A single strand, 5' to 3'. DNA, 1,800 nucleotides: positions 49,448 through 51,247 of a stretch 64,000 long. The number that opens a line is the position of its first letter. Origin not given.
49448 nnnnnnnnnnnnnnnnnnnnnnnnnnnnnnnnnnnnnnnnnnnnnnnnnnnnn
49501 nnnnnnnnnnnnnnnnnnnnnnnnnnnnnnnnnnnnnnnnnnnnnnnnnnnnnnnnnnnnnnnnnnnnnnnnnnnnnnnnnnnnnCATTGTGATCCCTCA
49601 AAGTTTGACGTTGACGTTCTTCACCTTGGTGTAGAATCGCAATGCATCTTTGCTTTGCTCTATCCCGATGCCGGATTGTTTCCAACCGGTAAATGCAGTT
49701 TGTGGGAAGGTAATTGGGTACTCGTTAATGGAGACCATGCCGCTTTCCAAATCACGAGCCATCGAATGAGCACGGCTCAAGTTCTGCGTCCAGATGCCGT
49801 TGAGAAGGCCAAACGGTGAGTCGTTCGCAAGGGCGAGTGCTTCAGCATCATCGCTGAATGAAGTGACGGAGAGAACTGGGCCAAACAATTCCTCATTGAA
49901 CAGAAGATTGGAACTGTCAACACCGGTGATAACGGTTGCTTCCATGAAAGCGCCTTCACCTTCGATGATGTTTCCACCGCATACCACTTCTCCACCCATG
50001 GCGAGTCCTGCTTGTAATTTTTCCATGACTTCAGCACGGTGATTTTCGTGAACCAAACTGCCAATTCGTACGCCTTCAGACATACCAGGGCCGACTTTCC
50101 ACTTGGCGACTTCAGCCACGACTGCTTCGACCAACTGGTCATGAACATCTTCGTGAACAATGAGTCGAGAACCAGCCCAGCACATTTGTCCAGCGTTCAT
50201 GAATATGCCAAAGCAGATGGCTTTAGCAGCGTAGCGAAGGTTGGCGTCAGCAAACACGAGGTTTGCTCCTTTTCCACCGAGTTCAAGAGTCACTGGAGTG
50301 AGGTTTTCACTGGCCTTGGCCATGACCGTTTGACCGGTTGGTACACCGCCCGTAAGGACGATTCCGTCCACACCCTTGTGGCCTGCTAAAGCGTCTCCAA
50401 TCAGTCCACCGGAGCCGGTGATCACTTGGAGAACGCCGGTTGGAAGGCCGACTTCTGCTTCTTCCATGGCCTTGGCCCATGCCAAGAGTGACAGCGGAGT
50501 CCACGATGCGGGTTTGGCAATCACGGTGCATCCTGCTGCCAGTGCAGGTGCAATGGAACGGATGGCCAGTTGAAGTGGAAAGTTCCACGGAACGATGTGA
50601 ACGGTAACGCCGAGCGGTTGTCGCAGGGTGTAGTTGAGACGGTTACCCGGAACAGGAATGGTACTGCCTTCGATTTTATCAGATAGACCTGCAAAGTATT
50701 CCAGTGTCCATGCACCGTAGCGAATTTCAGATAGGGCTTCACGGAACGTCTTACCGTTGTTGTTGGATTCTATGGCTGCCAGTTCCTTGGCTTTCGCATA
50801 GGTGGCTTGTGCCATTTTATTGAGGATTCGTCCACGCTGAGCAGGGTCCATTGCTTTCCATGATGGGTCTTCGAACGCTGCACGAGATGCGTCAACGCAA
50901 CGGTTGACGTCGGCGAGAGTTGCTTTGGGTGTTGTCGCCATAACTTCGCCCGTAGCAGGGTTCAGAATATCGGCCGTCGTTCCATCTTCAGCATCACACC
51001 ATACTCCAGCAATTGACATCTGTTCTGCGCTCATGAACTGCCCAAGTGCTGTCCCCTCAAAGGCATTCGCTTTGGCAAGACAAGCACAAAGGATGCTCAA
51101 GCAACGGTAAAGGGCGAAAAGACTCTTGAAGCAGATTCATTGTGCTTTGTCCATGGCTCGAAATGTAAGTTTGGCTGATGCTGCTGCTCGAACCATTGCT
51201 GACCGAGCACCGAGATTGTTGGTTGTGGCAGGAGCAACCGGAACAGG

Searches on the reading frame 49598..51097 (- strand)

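Call 40: search_protein_families(library=pfam, proteins=[window:49598-51097:-], max_evalue=0.00001)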
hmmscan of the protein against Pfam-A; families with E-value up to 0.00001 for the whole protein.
window:49598-51097:- (499 aa): 1 family
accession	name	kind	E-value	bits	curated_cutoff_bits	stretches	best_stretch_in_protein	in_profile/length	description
PF00171.27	Aldedh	-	6.4e-159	529.8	23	1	33-495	1-461/461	Aldehyde dehydrogenase family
